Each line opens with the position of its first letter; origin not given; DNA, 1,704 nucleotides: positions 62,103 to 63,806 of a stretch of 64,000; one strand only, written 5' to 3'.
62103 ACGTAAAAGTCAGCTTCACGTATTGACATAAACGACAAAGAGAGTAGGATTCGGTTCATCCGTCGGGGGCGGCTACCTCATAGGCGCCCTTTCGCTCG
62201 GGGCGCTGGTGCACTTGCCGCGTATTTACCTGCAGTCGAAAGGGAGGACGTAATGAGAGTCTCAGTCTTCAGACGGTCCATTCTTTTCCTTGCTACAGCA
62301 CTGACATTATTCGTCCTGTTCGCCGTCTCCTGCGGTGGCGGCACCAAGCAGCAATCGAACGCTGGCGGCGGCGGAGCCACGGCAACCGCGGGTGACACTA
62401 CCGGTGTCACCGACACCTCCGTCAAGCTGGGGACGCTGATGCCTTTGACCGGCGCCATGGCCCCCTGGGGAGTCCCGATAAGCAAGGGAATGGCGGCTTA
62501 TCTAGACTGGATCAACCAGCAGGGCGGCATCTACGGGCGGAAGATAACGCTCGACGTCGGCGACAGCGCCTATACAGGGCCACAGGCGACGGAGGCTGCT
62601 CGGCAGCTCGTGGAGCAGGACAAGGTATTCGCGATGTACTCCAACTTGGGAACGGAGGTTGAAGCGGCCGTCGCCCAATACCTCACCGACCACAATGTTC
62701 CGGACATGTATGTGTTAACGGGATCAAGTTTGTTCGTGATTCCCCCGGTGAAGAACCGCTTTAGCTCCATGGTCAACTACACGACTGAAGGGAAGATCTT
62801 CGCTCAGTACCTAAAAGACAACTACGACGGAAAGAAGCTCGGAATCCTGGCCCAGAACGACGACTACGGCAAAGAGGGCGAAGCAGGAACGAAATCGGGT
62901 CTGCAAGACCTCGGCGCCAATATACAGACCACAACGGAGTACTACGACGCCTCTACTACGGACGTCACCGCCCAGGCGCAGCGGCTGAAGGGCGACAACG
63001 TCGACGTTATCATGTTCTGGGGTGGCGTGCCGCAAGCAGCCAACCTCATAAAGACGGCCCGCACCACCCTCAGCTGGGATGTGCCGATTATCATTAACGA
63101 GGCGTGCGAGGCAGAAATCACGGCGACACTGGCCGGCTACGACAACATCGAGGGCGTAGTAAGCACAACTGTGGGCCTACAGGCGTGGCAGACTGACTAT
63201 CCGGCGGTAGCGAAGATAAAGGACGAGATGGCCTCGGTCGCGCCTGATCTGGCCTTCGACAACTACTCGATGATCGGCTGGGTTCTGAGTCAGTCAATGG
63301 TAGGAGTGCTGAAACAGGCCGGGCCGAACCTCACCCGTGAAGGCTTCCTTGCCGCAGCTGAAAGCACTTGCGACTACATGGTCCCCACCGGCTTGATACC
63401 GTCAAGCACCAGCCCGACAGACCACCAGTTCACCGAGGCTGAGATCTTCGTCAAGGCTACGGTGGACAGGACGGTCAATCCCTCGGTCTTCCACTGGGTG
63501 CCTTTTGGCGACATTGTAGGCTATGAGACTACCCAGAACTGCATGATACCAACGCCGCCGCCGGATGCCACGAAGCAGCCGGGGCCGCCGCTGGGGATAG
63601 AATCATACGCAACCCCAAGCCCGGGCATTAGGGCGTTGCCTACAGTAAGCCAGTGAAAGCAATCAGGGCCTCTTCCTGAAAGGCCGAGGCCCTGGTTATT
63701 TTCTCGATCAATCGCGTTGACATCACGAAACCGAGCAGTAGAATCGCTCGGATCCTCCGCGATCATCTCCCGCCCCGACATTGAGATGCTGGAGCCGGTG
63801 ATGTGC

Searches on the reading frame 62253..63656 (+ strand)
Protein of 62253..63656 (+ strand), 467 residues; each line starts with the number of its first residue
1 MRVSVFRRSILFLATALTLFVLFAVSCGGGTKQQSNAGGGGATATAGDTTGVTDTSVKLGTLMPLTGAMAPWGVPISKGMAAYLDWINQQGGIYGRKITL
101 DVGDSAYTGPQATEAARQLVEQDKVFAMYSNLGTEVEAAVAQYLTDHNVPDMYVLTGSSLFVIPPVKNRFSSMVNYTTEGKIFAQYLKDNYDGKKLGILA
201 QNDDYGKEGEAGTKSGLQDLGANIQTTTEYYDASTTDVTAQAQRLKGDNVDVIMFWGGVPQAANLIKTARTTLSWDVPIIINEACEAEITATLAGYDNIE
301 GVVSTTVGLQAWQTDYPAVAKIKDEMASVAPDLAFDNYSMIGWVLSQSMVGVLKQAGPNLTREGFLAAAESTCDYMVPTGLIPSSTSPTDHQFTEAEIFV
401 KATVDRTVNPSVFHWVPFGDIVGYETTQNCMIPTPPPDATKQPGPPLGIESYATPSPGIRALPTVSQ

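Call 49: search_protein_families(library=pfam, proteins=[window:62253-63656:+])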
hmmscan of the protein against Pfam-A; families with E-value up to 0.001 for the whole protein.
window:62253-63656:+ (467 aa): 3 families
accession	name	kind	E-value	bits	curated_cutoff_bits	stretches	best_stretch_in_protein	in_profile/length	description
PF13458.12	Peripla_BP_6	-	2e-53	182.7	31.7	1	56-401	1-337/343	Periplasmic binding protein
PF13433.12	Peripla_BP_5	-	1.2e-07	31.6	27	1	57-128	1-72/363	Periplasmic binding protein domain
PF01094.35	ANF_receptor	-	2.6e-07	30.5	25.4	1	85-270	11-198/353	Receptor family ligand binding region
